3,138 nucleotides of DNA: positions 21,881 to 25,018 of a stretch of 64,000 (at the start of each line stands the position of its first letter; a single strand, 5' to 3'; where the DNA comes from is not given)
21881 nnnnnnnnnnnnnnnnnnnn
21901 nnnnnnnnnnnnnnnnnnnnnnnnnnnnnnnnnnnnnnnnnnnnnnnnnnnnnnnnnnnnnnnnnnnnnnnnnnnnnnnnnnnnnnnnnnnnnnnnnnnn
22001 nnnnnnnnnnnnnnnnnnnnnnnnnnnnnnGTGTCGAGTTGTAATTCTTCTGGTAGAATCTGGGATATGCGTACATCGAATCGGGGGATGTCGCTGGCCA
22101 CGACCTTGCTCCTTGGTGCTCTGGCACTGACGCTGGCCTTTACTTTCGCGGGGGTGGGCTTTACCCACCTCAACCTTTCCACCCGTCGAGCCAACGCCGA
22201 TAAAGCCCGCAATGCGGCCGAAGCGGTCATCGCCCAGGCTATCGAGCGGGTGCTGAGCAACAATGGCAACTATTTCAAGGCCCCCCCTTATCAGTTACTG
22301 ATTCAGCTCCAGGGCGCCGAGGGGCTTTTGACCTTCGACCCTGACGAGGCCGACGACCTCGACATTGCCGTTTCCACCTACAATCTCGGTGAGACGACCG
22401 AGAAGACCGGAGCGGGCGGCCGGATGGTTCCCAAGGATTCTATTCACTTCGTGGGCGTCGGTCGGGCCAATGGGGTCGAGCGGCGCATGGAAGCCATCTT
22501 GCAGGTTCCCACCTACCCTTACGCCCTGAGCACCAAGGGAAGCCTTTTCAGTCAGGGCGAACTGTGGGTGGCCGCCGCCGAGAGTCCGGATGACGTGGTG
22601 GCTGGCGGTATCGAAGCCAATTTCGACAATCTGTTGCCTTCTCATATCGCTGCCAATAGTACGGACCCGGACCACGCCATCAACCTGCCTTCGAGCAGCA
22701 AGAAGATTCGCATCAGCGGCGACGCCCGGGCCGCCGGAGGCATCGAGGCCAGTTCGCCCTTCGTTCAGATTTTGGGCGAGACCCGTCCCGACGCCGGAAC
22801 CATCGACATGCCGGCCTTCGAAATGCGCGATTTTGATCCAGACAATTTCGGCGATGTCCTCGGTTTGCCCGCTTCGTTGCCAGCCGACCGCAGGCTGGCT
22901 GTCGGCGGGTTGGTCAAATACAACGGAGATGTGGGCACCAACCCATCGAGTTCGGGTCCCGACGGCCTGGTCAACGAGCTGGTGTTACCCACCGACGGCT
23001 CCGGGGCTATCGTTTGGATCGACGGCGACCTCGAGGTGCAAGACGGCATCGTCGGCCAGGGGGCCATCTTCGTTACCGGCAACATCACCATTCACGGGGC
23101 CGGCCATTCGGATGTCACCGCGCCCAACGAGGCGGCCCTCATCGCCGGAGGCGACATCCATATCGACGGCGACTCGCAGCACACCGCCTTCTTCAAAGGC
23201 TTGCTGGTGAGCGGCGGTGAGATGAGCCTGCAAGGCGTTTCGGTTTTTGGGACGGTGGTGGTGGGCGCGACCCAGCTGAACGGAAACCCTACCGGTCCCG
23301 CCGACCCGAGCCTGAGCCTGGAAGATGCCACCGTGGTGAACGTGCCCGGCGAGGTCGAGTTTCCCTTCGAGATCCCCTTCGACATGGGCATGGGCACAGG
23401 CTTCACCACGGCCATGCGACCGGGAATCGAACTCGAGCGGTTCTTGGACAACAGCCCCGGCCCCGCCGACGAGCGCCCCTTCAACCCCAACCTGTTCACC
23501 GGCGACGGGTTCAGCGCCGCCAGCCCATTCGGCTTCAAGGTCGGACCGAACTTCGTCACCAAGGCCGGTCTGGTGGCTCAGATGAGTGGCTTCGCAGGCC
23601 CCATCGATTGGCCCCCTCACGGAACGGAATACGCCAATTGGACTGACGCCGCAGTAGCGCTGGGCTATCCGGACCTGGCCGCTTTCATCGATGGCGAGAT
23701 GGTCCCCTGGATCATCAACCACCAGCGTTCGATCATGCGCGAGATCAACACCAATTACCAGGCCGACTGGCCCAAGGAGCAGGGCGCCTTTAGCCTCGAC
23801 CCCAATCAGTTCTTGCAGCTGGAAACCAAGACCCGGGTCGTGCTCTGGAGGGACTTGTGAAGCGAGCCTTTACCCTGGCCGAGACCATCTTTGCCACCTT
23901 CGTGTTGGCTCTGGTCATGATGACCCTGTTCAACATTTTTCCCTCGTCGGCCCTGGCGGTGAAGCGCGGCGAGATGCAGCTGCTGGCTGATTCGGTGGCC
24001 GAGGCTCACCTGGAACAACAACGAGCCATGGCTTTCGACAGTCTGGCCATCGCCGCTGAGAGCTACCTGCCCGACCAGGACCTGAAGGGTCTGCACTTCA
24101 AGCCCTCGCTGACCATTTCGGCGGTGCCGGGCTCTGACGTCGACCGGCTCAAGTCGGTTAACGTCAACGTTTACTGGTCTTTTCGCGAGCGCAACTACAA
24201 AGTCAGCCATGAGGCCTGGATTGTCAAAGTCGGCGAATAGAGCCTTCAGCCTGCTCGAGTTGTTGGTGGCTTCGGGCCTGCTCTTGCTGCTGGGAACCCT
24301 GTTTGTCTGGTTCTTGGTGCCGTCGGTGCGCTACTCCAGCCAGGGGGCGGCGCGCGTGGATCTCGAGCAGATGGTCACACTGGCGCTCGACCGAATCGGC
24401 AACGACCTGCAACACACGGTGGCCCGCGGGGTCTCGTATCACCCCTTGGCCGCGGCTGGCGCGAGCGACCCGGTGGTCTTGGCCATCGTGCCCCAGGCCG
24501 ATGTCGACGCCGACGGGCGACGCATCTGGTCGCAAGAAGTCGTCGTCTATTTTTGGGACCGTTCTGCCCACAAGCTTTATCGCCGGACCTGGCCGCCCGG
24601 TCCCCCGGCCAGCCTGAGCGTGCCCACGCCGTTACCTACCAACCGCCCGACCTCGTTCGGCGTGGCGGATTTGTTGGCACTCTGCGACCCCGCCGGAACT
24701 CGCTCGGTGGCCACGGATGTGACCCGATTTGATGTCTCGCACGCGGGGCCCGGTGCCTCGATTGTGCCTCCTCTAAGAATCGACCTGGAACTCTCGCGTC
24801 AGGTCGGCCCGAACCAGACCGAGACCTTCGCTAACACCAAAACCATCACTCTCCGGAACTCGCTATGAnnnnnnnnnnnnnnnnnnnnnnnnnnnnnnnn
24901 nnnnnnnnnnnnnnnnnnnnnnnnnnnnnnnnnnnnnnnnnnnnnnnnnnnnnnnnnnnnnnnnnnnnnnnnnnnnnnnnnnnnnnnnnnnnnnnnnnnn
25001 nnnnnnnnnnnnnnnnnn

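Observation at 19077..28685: Pseudopilus-like (GspF plus PilX-like plus two minor pseudopilins) operon fused to Thr-phospho/cAMP signalling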

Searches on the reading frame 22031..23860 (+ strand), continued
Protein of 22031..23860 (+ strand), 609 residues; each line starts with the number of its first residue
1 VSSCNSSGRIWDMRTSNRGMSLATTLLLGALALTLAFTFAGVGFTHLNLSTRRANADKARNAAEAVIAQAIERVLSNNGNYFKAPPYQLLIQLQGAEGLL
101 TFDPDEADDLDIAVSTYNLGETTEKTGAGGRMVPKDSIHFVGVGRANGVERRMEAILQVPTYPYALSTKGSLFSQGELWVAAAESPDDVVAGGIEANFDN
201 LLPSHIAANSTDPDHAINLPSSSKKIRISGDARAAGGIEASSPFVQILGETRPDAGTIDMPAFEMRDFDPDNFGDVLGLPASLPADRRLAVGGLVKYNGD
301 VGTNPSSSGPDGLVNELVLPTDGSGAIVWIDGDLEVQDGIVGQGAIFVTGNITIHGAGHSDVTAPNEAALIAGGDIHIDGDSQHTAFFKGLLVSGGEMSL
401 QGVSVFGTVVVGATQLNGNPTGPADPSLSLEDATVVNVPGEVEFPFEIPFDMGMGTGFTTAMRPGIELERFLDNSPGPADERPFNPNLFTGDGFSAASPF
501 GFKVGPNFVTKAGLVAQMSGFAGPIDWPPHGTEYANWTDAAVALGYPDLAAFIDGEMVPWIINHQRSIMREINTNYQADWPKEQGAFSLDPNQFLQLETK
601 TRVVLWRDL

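Call 105: find_encoding_contigs(protein=P0147, flank=10000, max_places=1)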
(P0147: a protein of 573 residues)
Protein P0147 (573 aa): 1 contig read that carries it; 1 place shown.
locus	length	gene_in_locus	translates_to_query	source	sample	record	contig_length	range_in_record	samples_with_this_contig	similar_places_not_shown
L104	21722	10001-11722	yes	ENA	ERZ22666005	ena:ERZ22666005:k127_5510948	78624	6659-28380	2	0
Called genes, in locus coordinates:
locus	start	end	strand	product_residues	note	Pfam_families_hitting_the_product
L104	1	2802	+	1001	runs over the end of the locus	PF02922:CBM_48 (faint), PF00128:Alpha-amylase (faint), PF02806:Alpha-amylase_C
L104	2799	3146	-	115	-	-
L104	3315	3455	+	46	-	-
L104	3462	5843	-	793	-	PF21088:MS_channel_1st (weak), PF00924:MS_channel_2nd, PF21082:MS_channel_3rd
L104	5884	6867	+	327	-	-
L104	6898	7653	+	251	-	PF13424:TPR_12 (faint), PF14559:TPR_19 (faint), PF13428:TPR_14 (faint), PF13432:TPR_16 (faint), PF13371:TPR_9 (faint)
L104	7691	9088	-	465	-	-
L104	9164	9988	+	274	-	PF09992:NAGPA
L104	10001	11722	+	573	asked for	-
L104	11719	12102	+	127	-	-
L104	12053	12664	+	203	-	-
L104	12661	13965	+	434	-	PF00069:Pkinase, PF07714:PK_Tyr_Ser-Thr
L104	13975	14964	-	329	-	PF00056:Ldh_1_N, PF02866:Ldh_1_C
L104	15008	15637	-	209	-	-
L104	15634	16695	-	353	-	PF09990:DUF2231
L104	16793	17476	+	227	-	PF03167:UDG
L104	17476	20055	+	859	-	PF01368:DHH (weak), PF00571:CBS, PF01743:PolyA_pol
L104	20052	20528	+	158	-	PF00293:NUDIX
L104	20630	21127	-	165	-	-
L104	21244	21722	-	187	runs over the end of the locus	-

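Call 108: search_protein_families(library=pfam, proteins=[L102:4179-5783:-, L102:11910-13361:+, L103:8630-9598:+, L103:15485-17134:+, L102:7059-8669:-], max_evalue=0.01)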
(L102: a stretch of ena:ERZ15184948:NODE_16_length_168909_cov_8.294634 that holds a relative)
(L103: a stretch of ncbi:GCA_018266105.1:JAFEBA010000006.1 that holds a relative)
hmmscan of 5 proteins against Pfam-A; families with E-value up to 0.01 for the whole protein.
L102:4179-5783:- (534 aa): 2 families
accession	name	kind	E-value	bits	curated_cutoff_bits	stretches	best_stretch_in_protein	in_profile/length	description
PF00482.28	T2SSF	-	3.6e-41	140.5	25.2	2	200-314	1-117/125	Type II secretion system (T2SS), protein F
PF01590.32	GAF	-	1e-05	26.5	22.4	1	15-131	17-133/133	GAF domain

L102:11910-13361:+ (483 aa): 4 families
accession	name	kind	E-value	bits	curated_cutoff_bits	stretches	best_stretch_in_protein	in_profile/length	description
PF03704.23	BTAD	-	1.9e-18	67.6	22.1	1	335-472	2-140/146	Bacterial transcriptional activator domain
PF00498.31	FHA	-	2.3e-10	41.2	20.7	1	143-209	2-67/67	FHA domain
PF16697.10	Yop-YscD_cpl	-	5.6e-06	27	33.2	1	135-216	12-91/94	Inner membrane component of T3SS, cytoplasmic domain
PF00486.34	Trans_reg_C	-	0.00054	20.4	26.2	1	261-312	13-63/77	Transcriptional regulatory protein, C terminal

L103:8630-9598:+ (322 aa): 0 families

L103:15485-17134:+ (549 aa): 2 families
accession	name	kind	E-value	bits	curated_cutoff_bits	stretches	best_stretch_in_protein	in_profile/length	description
PF00437.27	T2SSE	-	1.6e-55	188.7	24.9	1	175-545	3-369/370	Type II/IV secretion system protein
PF05157.20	MshEN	-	1.1e-10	41.7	23.1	1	60-136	12-87/90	MshEN domain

L102:7059-8669:- (536 aa): 0 families

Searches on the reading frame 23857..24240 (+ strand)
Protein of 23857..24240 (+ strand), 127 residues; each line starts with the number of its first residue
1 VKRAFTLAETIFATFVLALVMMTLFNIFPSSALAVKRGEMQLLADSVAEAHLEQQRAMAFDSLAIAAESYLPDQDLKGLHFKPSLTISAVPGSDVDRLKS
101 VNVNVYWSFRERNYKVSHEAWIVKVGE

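Call 3: search_protein_families(library=pfam, proteins=[window:23857-24240:+], max_evalue=0.01)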
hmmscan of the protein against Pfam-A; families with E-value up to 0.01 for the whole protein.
window:23857-24240:+ (127 aa): 0 families

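Call 17: search_protein_families(library=ncbifam, proteins=[window:23857-24240:+], max_evalue=0.1)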
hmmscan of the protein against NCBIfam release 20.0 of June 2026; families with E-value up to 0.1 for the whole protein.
window:23857-24240:+ (127 aa): 4 families
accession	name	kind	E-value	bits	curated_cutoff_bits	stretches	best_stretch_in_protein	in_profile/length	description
NF041013.1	T4P_ComGE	equivalog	0.0041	17.2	49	1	3-34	4-35/83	competence type IV pilus minor pilin ComGE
NF040982.1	ComGD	equivalog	0.0073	16.7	70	1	2-32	1-31/139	competence type IV pilus minor pilin ComGD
NF041002.1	pilin_ComGF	equivalog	0.045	14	80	1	3-30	2-29/139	competence type IV pilus minor pilin ComGF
TIGR01707.1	gspI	equivalog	0.07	13.6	44.35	1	5-57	2-54/101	type II secretion system minor pseudopilin GspI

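Call 35: search_protein_families(library=padloc, proteins=[window:23857-24240:+], max_evalue=0.001)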
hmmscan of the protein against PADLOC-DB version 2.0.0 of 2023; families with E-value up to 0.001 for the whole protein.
window:23857-24240:+ (127 aa): 0 families

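Call 60: search_solved_structures(query=A7, max_evalue=10)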
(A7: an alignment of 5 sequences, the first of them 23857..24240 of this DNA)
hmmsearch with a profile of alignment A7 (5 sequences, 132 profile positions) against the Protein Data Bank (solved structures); distinct sequences matched with E-value up to 10: 5.
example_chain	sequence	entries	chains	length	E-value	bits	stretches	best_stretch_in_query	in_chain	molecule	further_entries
9l1f_A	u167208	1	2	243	1.2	12.3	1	36-78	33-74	2,5-diamino-6-ribosylamino-4(3H)-pyrimidinone 5'-phosphate reductase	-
9l1h_A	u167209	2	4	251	1.2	12.3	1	36-78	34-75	2,5-diamino-6-ribosylamino-4(3H)-pyrimidinone 5'-phosphate reductase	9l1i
4y6w_A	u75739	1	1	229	6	10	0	51-97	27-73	NaB(AB)3ACb - light chain TPR-like repeats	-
3b2m_A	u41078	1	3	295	6.2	10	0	51-102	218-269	Putative uncharacterized protein SPy0128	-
4y6c_A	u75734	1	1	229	8.1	9.6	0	51-97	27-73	ANSERINA PUTATIVE KINESIN LIGHT chain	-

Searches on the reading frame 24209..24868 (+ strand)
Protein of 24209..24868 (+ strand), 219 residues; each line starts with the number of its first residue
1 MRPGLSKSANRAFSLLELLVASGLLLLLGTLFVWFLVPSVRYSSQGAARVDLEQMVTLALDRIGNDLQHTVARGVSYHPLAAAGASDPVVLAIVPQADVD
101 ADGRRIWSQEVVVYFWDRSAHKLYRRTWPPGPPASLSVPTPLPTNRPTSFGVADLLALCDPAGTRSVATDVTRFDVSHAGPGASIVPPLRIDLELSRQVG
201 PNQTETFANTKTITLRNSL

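Call 3: search_protein_families(library=pfam, proteins=[window:24209-24868:+], max_evalue=0.01)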
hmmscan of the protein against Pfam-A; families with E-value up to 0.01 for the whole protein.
window:24209-24868:+ (219 aa): 1 family
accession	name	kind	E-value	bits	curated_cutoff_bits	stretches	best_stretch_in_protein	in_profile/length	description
PF07963.17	N_methyl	-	0.0063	16.5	21.2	1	8-30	2-24/27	Prokaryotic N-terminal methylation motif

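Call 17: search_protein_families(library=ncbifam, proteins=[window:24209-24868:+], max_evalue=0.1)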
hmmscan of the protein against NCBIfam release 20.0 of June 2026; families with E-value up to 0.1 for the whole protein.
window:24209-24868:+ (219 aa): 2 families
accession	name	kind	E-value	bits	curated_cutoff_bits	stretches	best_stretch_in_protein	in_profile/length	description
NF038304.1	EPS_HpsC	equivalog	0.0014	18.2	200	1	9-92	19-91/318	hormogonium polysaccharide secretion pseudopilin HpsC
NF041013.1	T4P_ComGE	equivalog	0.0087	16.1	49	1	10-33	3-26/83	competence type IV pilus minor pilin ComGE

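Call 35: search_protein_families(library=padloc, proteins=[window:24209-24868:+], max_evalue=0.001)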
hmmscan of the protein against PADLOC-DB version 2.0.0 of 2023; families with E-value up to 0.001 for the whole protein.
window:24209-24868:+ (219 aa): 0 families

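Call 61: search_solved_structures(query=A6, max_evalue=10)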
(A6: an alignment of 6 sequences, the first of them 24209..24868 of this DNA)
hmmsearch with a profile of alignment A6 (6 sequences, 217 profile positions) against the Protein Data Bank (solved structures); distinct sequences matched with E-value up to 10: 10.
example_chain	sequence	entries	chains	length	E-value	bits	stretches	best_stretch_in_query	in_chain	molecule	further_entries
9egp_A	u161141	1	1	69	0.015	18.1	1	5-51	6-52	Geopilin domain 1 protein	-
7tgg_A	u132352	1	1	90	0.047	16.4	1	5-34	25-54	Geopilin domain 1 protein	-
9laa_A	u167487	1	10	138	0.26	14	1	3-30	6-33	Type IV pilin protein PilA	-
2naq_A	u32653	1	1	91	0.64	12.7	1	119-173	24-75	NACHT, LRR and PYD domains-containing protein 3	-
3zop_A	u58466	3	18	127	0.67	12.7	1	170-216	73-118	CHORISMATE MUTASE AROH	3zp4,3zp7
8ert_A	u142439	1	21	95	0.72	12.6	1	119-173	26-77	NACHT, LRR and PYD domains-containing protein 3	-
5g23_A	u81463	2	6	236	0.94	12.2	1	6-69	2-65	TYPE-IV LIKE PILIN TTHA1219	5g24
7pzd_G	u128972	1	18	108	0.98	12.1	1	119-173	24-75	NACHT, LRR and PYD domains-containing protein 3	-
3qf2_A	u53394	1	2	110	1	12.1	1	119-173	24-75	NACHT, LRR and PYD domains-containing protein 3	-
5wda_A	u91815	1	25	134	1.8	11.3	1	10-86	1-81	General secretion pathway protein G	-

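Call 65: find_homologous_proteins(query=A6, max_evalue=0.001)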
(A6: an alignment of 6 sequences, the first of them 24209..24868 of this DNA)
Query A6 (6 sequences) (219 aa, profile of the alignment): 6 proteins with E <= 0.001 among 8000 candidates.
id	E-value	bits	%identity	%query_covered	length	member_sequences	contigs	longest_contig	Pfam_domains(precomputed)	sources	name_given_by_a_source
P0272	1.2e-85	304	32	85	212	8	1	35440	-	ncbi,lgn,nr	ncbi:hypothetical protein IV102_28775 [bacterium]|nr:hypothetical protein [bacterium]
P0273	1.2e-85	304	100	98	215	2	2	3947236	-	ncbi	ncbi:MAG: hypothetical protein AB7S38_10730 [Vulcanimicrobiota bacterium]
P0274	1.2e-77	278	30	94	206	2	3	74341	-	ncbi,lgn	-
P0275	3.4e-73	264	31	94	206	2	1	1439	-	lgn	-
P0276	2.2e-67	245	30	95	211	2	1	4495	-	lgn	-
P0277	1.7e-65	239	31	94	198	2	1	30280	-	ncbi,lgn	-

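Call 74: predict_structure(alignment_id=A8)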
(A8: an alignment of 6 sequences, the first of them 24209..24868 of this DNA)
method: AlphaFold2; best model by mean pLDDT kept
length: 219 residues; sequences in the alignment: 6
mean_pLDDT: 83.1   pTM: 0.73
mean pLDDT of the five models: 83.1, 81.9, 63.3, 50.2, 49.7
residues with pLDDT >= 90: 80; 70-90: 112; 50-70: 18; < 50: 9
segments of 3 or more residues with pLDDT < 50: 1-8
pLDDT, mean of each block of 10 residues (from residue 1): 44 78 91 79 78 94 91 90 88 87 82 93 89 70 79 88 86 90 71 92 89 78
secondary structure, 60 per line:
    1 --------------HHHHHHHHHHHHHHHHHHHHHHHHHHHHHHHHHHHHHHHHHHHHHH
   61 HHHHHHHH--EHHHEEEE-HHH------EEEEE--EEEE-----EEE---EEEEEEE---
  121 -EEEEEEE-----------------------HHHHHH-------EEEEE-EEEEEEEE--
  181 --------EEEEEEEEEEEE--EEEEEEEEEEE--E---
elements in order: H15-68 E75-78 E89-93 E96-99 E105-107 E111-117 E122-128 H152-157 E165-169 E171-178 E189-200 E203-213
